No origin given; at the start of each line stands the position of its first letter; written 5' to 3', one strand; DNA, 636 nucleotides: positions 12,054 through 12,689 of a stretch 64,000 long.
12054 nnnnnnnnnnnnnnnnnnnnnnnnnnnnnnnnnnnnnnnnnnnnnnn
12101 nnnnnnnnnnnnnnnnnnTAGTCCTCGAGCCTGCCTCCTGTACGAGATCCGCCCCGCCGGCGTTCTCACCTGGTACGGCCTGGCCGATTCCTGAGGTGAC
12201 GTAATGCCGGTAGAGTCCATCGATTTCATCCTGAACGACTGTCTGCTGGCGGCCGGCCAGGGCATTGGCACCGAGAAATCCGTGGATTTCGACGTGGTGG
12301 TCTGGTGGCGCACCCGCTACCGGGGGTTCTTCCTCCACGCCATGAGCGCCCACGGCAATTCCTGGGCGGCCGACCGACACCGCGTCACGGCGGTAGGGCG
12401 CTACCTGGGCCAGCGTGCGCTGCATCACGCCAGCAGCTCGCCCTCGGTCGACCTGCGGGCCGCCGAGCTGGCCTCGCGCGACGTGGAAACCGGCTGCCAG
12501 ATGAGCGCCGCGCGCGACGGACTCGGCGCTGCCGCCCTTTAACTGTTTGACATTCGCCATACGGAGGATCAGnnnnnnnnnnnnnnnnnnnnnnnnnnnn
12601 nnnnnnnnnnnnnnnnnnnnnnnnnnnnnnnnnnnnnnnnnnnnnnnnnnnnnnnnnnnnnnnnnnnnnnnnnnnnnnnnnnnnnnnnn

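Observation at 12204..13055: Tandem pair of paralogous small cytoplasmic proteins of unrecognised family between a Ser/Thr kinase and a sensor-less histidine kinase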

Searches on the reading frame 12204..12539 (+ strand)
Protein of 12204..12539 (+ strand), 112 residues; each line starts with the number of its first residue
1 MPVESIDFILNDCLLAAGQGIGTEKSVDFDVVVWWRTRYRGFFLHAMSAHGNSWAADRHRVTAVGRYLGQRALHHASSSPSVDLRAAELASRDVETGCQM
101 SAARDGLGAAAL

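Call 4: search_protein_families(library=pfam, proteins=[window:12204-12539:+], max_evalue=1)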
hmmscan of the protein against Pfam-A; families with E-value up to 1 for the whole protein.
window:12204-12539:+ (112 aa): 0 families

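Call 5: search_protein_families(library=ncbifam, proteins=[window:12204-12539:+], max_evalue=1)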
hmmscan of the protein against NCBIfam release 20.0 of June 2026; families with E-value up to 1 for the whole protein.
window:12204-12539:+ (112 aa): 0 families

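Call 12: search_protein_representatives(protein=window:12204-12539:+)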
Query: 112 residues. Proteins with E-value up to 0.001 (for the whole library): 79; up to 1e-10: 50; up to 1e-30: 2. The best 79 are listed.
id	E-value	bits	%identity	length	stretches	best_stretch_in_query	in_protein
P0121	9.8e-32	125.4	60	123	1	3-105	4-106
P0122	2.8e-31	123.9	50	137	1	2-111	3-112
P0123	3.9e-28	113.8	51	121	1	5-107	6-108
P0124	7.4e-28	112.9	51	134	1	5-103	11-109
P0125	5.0e-26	107.0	61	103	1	2-71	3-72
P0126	5.9e-26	106.8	81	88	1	1-63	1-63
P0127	7.6e-25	103.2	46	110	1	6-106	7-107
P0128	1.7e-24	102.1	46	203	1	2-105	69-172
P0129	4.8e-24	100.6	52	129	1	3-103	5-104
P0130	4.9e-24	100.6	60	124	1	2-78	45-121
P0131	7.7e-24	100.0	46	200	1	4-105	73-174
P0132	1.6e-22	95.7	50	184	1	5-104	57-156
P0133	2.0e-22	95.4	43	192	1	5-106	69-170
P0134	2.0e-22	95.4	45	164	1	5-104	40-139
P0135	2.3e-22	95.2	43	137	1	3-101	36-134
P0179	4.5e-08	49.2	38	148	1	2-108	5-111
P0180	7.3e-08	48.6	31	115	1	4-101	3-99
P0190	1.1e-04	38.3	32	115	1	6-95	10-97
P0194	4.1e-04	36.5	31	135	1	2-108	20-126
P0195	4.2e-04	36.4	32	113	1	4-97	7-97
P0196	5.7e-04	36.0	37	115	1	3-91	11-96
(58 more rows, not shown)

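Call 31: find_homologous_proteins(query=A4, max_evalue=0.001)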
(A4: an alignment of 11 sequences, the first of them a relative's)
Query A4 (11 sequences) (115 aa, profile of the alignment): 7 proteins with E <= 0.001 among 8000 candidates.
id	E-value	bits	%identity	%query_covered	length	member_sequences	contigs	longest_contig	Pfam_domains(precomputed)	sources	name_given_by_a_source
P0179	3.6e-37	144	27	76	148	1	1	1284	-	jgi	jgi:hypothetical protein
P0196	1.7e-29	120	-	-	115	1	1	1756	-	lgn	-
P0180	2.6e-29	119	100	100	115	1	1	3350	-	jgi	jgi:hypothetical protein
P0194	1.2e-28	117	-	-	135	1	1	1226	-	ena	-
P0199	1.9e-27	113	72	100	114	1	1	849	-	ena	-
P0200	2.1e-25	107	75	100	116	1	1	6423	-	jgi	jgi:hypothetical protein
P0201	1.7e-21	94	64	100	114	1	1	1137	-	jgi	-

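Call 32: find_encoding_contigs(protein=P0200, flank=6000, max_places=2)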
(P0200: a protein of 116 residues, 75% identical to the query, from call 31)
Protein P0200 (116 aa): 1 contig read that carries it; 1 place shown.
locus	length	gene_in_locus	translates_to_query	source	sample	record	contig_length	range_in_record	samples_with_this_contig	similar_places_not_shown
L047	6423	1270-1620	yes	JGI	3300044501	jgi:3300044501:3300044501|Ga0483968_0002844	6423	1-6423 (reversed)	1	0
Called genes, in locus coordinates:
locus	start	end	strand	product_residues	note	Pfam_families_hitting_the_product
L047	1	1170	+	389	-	?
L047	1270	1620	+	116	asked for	-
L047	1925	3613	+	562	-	PF01582:TIR, PF13676:TIR_2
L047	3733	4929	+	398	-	PF08239:SH3_3 (faint), PF06347:SH3_4 (faint)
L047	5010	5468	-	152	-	-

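Call 33: find_encoding_contigs(protein=P0180, flank=4000, max_places=2)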
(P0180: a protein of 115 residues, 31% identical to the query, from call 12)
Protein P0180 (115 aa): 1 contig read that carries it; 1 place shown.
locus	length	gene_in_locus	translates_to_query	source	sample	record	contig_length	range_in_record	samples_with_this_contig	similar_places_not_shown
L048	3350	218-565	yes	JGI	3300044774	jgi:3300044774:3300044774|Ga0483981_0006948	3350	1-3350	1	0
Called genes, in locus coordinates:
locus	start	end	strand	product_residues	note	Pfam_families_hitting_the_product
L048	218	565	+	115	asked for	-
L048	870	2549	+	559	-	PF01582:TIR, PF13676:TIR_2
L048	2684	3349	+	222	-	?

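Call 34: find_encoding_contigs(protein=P0196, flank=3000, max_places=2)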
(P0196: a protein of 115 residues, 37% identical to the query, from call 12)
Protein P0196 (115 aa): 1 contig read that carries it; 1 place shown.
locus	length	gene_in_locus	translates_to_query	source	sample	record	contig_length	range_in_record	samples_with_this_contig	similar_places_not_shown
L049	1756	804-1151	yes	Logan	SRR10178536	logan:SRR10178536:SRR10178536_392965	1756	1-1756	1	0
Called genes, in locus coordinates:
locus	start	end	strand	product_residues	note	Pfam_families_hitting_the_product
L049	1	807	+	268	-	?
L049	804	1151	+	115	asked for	-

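Call 35: search_protein_families(library=pfam, proteins=[L047:1-1167:+, L049:1-804:+, L047:1925-3610:+, L047:3733-4926:+, L047:5010-5465:-], max_evalue=0.01)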
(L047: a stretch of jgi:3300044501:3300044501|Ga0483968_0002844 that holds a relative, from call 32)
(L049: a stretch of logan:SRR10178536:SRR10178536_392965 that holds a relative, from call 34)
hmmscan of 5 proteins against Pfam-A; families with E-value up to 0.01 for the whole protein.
L047:1-1167:+ (389 aa): 7 families
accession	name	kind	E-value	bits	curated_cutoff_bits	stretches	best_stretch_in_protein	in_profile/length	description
PF00069.31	Pkinase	-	3.4e-44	151.7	31.7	1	119-371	1-253/263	Protein kinase domain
PF07714.23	PK_Tyr_Ser-Thr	-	8.3e-27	94.5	23.1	1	120-371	2-250/258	Protein tyrosine and serine/threonine kinase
PF03109.22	ABC1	-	1.8e-05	24.4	22.9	1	187-265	141-219/244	ABC1 atypical kinase-like domain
PF01636.29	APH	-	0.0042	17.3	23.2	0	133-216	13-104/239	Phosphotransferase enzyme family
PF18912.6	DZR_2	-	0.006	16.8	27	0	79-106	18-46/56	Double zinc ribbon domain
PF13185.12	GAF_2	-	0.0085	16.7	28.6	0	10-53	95-136/136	GAF domain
PF13492.12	GAF_3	-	0.0094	16.8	27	0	9-54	86-129/129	GAF domain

L049:1-804:+ (268 aa): 4 families
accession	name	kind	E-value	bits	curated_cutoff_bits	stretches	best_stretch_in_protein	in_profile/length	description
PF00069.31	Pkinase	-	5.5e-38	131.3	31.7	1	5-246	25-256/263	Protein kinase domain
PF07714.23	PK_Tyr_Ser-Thr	-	5.5e-28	98.4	23.1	2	5-125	29-152/258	Protein tyrosine and serine/threonine kinase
PF03109.22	ABC1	-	3e-06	27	22.9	1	51-123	143-215/244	ABC1 atypical kinase-like domain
PF01636.29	APH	-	1.7e-05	25.2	23.2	0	19-94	33-110/239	Phosphotransferase enzyme family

L047:1925-3610:+ (562 aa): 2 families
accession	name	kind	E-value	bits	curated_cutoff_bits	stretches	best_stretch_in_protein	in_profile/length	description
PF13676.11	TIR_2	-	5.4e-30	104.8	28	1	13-136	1-122/122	TIR domain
PF01582.25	TIR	-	1.1e-09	38.7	21.3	1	11-104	2-95/179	TIR domain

L047:3733-4926:+ (398 aa): 2 families
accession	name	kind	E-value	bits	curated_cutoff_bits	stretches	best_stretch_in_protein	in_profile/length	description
PF06347.19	SH3_4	-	1.1e-05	25.6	24.1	1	157-207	3-54/56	Bacterial SH3 domain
PF08239.17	SH3_3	-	1.8e-05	25.2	27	1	159-207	3-53/54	Bacterial SH3 domain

L047:5010-5465:- (151 aa): 0 families

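Call 45: search_protein_families(library=padloc, proteins=[window:12204-12539:+, P0180, P0190, P0195], max_evalue=1)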
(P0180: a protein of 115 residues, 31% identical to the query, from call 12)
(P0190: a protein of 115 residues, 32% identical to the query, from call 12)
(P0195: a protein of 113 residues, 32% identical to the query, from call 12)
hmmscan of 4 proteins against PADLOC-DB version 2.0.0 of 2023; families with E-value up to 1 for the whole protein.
window:12204-12539:+ (112 aa): 0 families

P0180 (115 aa): 0 families

P0190 (115 aa): 0 families

P0195 (113 aa): 0 families

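Call 52: find_homologous_proteins(query=window:12204-12539:+, max_evalue=0.001)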
Query window:12204-12539:+ (112 aa): 151 proteins with E <= 0.001 among 196 candidates; the best 120 are listed.
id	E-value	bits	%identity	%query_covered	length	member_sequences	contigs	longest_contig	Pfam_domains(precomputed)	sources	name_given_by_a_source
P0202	8.8e-69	246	100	100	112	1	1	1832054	-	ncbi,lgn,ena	-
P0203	1.3e-59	217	87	96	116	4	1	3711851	-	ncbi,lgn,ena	-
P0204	1.9e-57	210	86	99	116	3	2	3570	-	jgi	jgi:hypothetical protein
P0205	4.0e-57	209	83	99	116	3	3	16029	-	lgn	-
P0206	7.9e-56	205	86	94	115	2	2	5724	-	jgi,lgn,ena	-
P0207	2.8e-55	203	82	96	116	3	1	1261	-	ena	-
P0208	9.6e-55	201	84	97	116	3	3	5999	-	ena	-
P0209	1.4e-54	201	79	99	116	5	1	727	-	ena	-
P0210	2.9e-54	200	82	96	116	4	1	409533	-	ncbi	ncbi:MAG: hypothetical protein R2745_08805 [Vicinamibacterales bacterium]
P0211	3.6e-54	199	83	98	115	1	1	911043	-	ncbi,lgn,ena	-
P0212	1.5e-53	197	82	99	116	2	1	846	-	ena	-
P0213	2.1e-53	197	86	95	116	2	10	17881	-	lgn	-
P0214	2.3e-53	197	83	98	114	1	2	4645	-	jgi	jgi:hypothetical protein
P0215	2.4e-53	197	81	96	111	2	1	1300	-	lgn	-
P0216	1.2e-52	194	84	96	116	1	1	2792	-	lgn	-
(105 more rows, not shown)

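Call 65: predict_structure(alignment_id=A6)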
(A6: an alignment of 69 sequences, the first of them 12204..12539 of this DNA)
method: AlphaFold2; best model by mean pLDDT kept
length: 112 residues; sequences in the alignment: 69
mean_pLDDT: 86.1   pTM: 0.79
mean pLDDT of the five models: 86.1, 85.2, 84.8, 83.6, 83.1
residues with pLDDT >= 90: 64; 70-90: 31; 50-70: 12; < 50: 5
segments of 3 or more residues with pLDDT < 50: 108-112
pLDDT, mean of each block of 10 residues (from residue 1): 77 95 96 95 83 78 95 97 98 87 55 38
secondary structure, 60 per line:
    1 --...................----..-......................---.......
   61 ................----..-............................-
elements in order: H3-21 H29-50 H54-76 H84-111

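Call 68: fold_search(model_id=the predicted structure, library=pdb)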
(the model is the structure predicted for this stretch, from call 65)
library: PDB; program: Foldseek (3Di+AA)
matches with E <= 10: 43; with E <= 0.001: 0
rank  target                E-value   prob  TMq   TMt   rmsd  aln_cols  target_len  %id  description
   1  6xn3_D                1.1e+00  0.15  0.23  0.21  10.5        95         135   16  Structure of the Lactococcus lactis Csm CTR_4:3 CRISPR-Cas Complex (released 2022-01-12)
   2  7wff_h                2.7e+00  0.11  0.28  0.24  10.1       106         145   14  Subcomplexes B,M and L in the Cylic electron transfer supercomplex NDH-PSI from Arabidopsis (released 2022-03-16)
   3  6lea_A                3.0e+00  0.07  0.25  0.26  10.1       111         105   14  Structure of FliS chaperone in complex with flagellin and HP1076 (released 2020-05-13)
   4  2v6z_MODEL_1_M        3.3e+00  0.38  0.45  0.61   4.0        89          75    9  Solution Structure of Amino-Terminal Domain of Human DNA Polymerase Epsilon Subunit B (released 2008-08-05)
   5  7pfo_A                3.7e+00  0.33  0.47  0.12   4.4        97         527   11  Core human replisome (released 2021-11-10)
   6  5iz2_B                3.7e+00  0.13  0.35  0.33   7.5        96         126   14  Crystal structure of the N. clavipes spidroin NTD at pH 6.5 (released 2016-07-27)
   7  5l43_A                4.1e+00  0.09  0.21  0.05   7.4        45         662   24  Structure of K26-DCP (released 2016-10-26)
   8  6xn3_E                4.1e+00  0.07  0.23  0.22  10.6        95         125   16  Structure of the Lactococcus lactis Csm CTR_4:3 CRISPR-Cas Complex (released 2022-01-12)
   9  6bmf_A                4.6e+00  0.07  0.29  0.15   9.7        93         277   17  Vps4p-Vta1p complex with peptide binding to the central pore of Vps4p (released 2017-12-06)
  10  8zvy_B                5.4e+00  0.33  0.28  0.18   1.8        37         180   19  Alpha-Synuclein with H2a-H2b dimer complex structure. (released 2025-05-28)
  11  1i5n_A                5.4e+00  0.05  0.25  0.23  13.1       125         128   12  Crystal structure of the P1 domain of CheA from Salmonella typhimurium (released 2001-07-11)
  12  3k1i_A                5.7e+00  0.07  0.28  0.29   9.4       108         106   12  Crystal strcture of FliS-HP1076 complex in H. pylori (released 2010-06-30)
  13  2lp4_MODEL_1_A        5.7e+00  0.04  0.25  0.17  12.8       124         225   12  Solution structure of P1-CheY/P2 complex in bacterial chemotaxis (released 2012-10-24)
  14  7udi_A                6.3e+00  0.13  0.41  0.26   5.4        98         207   10  Full-length dimer of DNA-Damage Response Protein C from Deinococcus radiodurans (released 2023-02-22)
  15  6r7r_C                6.3e+00  0.02  0.22  0.07  22.6       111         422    9  Crystal structure of the glutamate transporter homologue GltTk in complex with D-aspartate (released 2019-04-17)
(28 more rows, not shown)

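Call 81: find_encoding_contigs(protein=P0179, flank=3000, max_places=2)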
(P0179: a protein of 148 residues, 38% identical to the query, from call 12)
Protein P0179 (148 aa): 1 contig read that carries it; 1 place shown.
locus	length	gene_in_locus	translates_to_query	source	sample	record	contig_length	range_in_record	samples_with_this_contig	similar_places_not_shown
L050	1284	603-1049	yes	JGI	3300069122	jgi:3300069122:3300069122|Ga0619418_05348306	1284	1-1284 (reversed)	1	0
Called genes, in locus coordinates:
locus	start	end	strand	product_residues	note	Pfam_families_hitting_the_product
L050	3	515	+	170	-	?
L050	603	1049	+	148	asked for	-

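Call 82: find_encoding_contigs(protein=P0194, flank=3000, max_places=2)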
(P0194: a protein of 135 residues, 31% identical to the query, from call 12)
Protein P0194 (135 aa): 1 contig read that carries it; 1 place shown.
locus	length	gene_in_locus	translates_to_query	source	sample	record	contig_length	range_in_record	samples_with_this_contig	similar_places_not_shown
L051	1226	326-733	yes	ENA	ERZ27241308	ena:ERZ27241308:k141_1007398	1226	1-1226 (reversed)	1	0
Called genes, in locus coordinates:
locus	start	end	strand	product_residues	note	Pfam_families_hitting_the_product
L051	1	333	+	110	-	?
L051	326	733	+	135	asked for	-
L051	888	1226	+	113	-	?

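Call 83: search_protein_families(library=pfam, proteins=[L050:3-512:+, L051:1-330:+, L051:888-1226:+, L048:870-2546:+, L048:2684-3349:+], max_evalue=0.01)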
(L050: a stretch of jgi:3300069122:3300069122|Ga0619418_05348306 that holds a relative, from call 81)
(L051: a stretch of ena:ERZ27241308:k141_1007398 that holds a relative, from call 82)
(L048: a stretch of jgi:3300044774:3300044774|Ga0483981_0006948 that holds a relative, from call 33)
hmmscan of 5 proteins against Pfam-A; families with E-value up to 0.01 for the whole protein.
L050:3-512:+ (170 aa): 2 families
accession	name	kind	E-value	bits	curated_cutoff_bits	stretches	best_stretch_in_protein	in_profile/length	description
PF00069.31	Pkinase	-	4.4e-19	69.3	31.7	1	1-154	120-255/263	Protein kinase domain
PF07714.23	PK_Tyr_Ser-Thr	-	5.1e-08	33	23.1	1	70-152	170-250/258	Protein tyrosine and serine/threonine kinase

L051:1-330:+ (110 aa): 2 families
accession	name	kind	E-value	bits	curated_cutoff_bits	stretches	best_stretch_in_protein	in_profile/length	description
PF00069.31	Pkinase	-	7.6e-07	29.2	31.7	1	2-82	163-251/263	Protein kinase domain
PF07714.23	PK_Tyr_Ser-Thr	-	0.0048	16.7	23.1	1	2-82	170-248/258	Protein tyrosine and serine/threonine kinase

L051:888-1226:+ (113 aa): 10 families
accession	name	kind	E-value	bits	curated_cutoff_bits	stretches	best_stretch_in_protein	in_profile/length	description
PF13620.12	CarboxypepD_reg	-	6e-20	71.8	32.3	1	32-111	2-82/82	Carboxypeptidase regulatory-like domain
PF13715.12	CarbopepD_reg_2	-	2.7e-10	40.6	32.2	1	32-105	1-71/88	CarboxypepD_reg-like domain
PF17210.9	SdrD_B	-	1.7e-05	25.4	29.7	1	36-89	16-70/112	SdrD B-like domain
PF09430.16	EMC7_beta-sandw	-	4.3e-05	24.1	26.6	1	42-102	5-63/122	ER membrane protein complex subunit 7, beta-sandwich domain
PF08308.17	PEGA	-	0.00012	22.3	20.8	1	45-103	11-60/71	PEGA domain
PF17802.7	SpaA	-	0.00061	20.3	23.1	1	41-94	13-70/91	Prealbumin-like fold domain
PF02369.22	Big_1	-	0.0014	19.2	34.9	1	32-99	21-91/93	Bacterial Ig-like domain (group 1)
PF12985.13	DUF3869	-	0.0036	17.9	24.5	1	26-105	2-75/85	Domain of unknown function (DUF3869)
PF14686.12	fn3_3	-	0.0052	17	24.4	1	41-102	7-71/75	Polysaccharide lyase family 4, domain II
PF06112.16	Herpes_capsid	-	0.0092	16.5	25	0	19-78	100-148/172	Gammaherpesvirus capsid protein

L048:870-2546:+ (559 aa): 2 families
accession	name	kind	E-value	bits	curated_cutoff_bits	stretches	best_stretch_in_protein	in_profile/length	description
PF13676.11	TIR_2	-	1.6e-30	106.6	28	1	13-136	1-122/122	TIR domain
PF01582.25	TIR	-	3.4e-10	40.4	21.3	1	11-101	2-94/179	TIR domain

L048:2684-3349:+ (222 aa): 2 families
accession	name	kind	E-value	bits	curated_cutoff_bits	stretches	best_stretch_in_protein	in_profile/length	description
PF06347.19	SH3_4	-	8.6e-05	22.7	24.1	1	149-199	3-54/56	Bacterial SH3 domain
PF08239.17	SH3_3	-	0.00039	21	27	1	151-199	3-53/54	Bacterial SH3 domain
